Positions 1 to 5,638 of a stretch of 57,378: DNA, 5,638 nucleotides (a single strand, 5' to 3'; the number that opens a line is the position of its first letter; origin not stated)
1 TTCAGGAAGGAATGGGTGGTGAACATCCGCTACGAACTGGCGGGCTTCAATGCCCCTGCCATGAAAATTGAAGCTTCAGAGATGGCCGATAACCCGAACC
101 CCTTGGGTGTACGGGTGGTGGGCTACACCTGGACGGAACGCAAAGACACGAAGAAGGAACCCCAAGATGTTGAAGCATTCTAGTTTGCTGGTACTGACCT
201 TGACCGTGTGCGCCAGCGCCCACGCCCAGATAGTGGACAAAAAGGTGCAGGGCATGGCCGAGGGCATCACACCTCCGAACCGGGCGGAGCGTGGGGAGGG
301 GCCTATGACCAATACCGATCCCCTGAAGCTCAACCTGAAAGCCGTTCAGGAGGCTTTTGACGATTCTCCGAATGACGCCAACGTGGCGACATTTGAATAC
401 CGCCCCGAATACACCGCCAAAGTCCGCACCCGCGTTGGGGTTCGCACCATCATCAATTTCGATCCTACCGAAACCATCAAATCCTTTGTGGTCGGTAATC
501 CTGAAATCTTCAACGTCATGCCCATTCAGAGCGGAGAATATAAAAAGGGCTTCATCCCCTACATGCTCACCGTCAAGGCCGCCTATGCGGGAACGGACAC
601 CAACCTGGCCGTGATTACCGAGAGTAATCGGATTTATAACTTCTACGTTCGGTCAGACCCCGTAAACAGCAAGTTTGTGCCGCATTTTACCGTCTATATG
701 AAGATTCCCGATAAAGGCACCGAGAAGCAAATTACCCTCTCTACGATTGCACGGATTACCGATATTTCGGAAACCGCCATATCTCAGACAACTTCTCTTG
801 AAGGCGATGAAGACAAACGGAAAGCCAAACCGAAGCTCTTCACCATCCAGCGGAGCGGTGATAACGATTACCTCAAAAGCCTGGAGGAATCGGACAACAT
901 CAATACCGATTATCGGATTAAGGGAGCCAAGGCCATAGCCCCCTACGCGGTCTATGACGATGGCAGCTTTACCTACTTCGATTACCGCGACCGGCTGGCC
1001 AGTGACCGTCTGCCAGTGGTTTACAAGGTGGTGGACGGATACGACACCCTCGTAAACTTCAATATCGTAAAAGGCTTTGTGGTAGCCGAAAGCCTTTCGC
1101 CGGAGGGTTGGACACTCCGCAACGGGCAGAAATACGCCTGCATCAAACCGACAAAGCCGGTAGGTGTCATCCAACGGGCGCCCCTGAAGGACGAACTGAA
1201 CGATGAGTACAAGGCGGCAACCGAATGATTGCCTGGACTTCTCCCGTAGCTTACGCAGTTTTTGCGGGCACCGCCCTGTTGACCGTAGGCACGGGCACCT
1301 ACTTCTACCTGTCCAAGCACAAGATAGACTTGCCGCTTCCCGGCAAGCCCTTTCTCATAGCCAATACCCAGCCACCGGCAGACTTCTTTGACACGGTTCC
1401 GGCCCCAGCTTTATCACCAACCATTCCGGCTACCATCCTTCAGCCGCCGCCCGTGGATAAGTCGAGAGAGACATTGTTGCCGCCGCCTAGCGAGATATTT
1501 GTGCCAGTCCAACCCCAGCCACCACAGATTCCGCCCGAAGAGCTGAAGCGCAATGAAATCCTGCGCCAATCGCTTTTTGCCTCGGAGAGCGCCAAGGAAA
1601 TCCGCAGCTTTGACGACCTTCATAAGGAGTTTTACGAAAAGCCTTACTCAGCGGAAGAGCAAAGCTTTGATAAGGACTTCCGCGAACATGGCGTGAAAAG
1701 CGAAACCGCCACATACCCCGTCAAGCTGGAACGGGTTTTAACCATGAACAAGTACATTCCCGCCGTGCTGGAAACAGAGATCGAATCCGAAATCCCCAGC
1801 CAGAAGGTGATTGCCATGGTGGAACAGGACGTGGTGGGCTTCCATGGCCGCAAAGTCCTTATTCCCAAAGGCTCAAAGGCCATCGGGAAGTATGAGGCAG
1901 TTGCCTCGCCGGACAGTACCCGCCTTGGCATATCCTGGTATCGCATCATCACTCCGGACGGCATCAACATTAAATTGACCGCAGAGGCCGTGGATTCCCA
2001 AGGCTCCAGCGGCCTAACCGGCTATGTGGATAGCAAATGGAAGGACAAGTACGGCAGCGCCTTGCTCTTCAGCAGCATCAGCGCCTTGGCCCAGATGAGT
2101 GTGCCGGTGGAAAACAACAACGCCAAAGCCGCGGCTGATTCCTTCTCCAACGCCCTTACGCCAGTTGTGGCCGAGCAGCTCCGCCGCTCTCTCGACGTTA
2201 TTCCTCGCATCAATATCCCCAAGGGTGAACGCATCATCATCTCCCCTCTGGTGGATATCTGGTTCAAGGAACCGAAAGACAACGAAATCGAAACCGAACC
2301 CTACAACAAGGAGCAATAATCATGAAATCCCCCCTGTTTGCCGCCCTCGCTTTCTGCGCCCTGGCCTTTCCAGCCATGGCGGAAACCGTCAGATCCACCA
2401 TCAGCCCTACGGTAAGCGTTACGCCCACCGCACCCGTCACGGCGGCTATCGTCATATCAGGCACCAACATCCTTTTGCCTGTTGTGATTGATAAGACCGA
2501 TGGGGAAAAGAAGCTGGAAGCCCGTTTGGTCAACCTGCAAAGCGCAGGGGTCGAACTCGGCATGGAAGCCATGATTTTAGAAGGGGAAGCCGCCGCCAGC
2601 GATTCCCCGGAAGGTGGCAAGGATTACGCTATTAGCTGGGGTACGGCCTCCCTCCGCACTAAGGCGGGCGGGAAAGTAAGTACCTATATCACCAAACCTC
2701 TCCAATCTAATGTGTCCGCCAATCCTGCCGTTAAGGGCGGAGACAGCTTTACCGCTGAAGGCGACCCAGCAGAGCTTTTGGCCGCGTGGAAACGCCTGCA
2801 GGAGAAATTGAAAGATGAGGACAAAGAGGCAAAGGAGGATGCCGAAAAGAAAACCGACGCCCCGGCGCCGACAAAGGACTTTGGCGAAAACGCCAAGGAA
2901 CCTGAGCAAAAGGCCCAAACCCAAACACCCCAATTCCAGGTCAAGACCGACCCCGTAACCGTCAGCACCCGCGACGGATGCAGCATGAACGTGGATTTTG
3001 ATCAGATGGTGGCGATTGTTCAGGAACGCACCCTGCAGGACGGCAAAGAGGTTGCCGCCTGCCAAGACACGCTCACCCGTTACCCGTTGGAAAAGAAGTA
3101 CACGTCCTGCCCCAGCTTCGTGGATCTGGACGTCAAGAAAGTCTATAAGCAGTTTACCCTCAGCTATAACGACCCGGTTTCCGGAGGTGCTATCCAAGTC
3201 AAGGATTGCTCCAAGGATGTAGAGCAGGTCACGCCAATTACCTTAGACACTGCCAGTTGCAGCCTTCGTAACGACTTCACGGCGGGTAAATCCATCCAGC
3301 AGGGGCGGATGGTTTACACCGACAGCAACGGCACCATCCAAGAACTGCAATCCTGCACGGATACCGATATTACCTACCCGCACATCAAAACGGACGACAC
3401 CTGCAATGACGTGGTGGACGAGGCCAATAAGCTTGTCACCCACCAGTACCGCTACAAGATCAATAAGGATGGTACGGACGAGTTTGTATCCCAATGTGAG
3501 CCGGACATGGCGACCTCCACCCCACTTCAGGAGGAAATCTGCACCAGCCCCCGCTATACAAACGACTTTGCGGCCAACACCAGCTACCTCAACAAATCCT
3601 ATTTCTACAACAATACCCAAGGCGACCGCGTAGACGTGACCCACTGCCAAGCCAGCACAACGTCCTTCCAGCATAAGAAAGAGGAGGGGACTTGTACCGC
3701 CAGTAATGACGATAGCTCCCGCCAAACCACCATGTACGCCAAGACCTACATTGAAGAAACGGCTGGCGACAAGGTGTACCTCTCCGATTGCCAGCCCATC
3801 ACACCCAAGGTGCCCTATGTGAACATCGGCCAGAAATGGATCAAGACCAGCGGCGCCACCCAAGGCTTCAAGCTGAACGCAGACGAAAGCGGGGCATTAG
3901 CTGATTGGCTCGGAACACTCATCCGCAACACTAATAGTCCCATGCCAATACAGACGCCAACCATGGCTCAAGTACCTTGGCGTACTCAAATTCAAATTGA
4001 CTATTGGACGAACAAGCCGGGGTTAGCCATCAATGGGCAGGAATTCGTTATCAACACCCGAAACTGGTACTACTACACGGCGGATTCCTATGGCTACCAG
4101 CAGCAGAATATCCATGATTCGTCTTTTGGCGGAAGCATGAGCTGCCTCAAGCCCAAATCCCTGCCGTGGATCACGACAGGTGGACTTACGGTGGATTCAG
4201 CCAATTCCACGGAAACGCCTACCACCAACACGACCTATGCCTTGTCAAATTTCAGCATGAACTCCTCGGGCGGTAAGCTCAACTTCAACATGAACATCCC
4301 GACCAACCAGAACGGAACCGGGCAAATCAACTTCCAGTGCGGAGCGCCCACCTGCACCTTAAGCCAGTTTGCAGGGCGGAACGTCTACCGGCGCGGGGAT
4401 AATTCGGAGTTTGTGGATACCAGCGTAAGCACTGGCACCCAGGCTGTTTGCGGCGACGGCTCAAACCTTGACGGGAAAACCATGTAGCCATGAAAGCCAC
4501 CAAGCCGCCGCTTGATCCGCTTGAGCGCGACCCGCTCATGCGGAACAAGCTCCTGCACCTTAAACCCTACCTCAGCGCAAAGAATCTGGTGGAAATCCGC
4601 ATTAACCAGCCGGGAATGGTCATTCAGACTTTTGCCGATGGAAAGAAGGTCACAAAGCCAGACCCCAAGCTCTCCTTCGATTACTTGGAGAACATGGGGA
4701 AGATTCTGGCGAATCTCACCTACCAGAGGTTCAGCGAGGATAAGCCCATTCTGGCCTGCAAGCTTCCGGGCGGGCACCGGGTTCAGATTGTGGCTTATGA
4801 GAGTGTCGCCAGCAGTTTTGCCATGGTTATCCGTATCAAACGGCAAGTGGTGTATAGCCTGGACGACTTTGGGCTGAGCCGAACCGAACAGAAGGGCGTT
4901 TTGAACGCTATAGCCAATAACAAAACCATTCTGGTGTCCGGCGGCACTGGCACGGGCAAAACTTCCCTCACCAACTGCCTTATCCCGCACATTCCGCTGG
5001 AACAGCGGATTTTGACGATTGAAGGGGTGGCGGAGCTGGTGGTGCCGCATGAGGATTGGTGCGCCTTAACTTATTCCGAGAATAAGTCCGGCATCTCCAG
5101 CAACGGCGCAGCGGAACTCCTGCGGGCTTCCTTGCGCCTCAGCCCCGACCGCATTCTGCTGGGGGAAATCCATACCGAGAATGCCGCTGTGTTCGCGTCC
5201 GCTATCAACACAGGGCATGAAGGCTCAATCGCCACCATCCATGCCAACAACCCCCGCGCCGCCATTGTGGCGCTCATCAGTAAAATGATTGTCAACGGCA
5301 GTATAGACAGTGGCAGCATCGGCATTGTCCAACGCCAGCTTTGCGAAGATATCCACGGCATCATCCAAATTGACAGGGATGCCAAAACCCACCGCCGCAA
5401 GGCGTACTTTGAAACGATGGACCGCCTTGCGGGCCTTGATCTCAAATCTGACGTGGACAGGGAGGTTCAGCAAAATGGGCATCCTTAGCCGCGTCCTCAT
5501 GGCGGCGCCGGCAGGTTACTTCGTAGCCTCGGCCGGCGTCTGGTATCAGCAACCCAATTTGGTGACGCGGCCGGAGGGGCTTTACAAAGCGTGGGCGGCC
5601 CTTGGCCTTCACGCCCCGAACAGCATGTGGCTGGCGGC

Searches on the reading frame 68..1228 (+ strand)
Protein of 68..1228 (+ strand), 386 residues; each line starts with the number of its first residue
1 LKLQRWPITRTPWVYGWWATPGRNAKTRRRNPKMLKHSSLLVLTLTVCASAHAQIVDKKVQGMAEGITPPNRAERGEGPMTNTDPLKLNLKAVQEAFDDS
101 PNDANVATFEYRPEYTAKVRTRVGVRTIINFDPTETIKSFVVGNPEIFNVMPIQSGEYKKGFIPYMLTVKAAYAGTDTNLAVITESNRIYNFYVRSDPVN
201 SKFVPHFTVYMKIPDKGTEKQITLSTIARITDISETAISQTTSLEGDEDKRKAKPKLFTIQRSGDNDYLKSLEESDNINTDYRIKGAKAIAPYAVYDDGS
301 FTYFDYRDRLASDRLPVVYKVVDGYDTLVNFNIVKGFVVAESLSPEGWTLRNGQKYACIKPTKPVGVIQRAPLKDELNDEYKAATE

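Call 67: search_protein_families(library=pfam, proteins=[window:68-1228:+], max_evalue=0.001)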
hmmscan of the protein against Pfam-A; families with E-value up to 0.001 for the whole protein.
window:68-1228:+ (386 aa): 1 family
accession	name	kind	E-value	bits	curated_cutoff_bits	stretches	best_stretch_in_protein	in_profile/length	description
PF03524.21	CagX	-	6.2e-34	118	34.2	1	106-360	3-196/198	Conjugal transfer protein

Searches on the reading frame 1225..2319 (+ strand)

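Call 4: search_protein_families(library=pfam, proteins=[window:1225-2319:+], max_evalue=0.01)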
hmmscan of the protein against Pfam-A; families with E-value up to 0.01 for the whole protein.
window:1225-2319:+ (364 aa): 1 family
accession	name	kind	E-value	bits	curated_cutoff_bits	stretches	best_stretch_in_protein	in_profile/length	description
PF03743.19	TrbI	-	9.5e-36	123.8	35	1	172-347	2-188/188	Bacterial conjugation TrbI-like protein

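Call 6: search_protein_families(library=phrogs, proteins=[window:1225-2319:+], max_evalue=0.01)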
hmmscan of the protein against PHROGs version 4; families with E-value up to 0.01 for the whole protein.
window:1225-2319:+ (364 aa): 0 families

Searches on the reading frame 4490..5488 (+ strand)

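Call 4: search_protein_families(library=pfam, proteins=[window:4490-5488:+], max_evalue=0.01)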
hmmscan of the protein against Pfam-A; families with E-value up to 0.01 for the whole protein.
window:4490-5488:+ (332 aa): 6 families
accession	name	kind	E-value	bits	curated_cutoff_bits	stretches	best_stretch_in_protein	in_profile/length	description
PF00437.27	T2SSE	-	1.8e-27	96.4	24.9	1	110-290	105-287/370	Type II/IV secretion system protein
PF13245.12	AAA_19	-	0.00079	20.1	25.1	1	137-169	4-36/134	AAA domain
PF20720.3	nSTAND3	-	0.0019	18.3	27.2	0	137-170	10-43/155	Novel STAND NTPase 3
PF13191.12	AAA_16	-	0.0024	18.8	32.6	1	145-195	25-66/167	AAA ATPase domain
PF05970.20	PIF1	-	0.0036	17.4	25.9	1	132-181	4-62/223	PIF1-like helicase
PF03193.22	RsgA_GTPase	-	0.0051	17.1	30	1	133-170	95-132/174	RsgA GTPase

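Call 6: search_protein_families(library=phrogs, proteins=[window:4490-5488:+], max_evalue=0.01)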
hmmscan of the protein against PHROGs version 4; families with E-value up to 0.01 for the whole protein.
window:4490-5488:+ (332 aa): 4 families
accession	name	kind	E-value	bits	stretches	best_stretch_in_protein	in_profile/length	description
phrog_19065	-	unknown function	2.4e-11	44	1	105-285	189-378/522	-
phrog_26606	-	unknown function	7.9e-09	36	1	111-269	102-251/323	-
phrog_2116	-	unknown function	0.0037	18.1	1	124-164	8-48/82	-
phrog_325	-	DNA, RNA and nucleotide metabolism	0.0049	16.2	1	122-169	464-515/986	Dda-like helicase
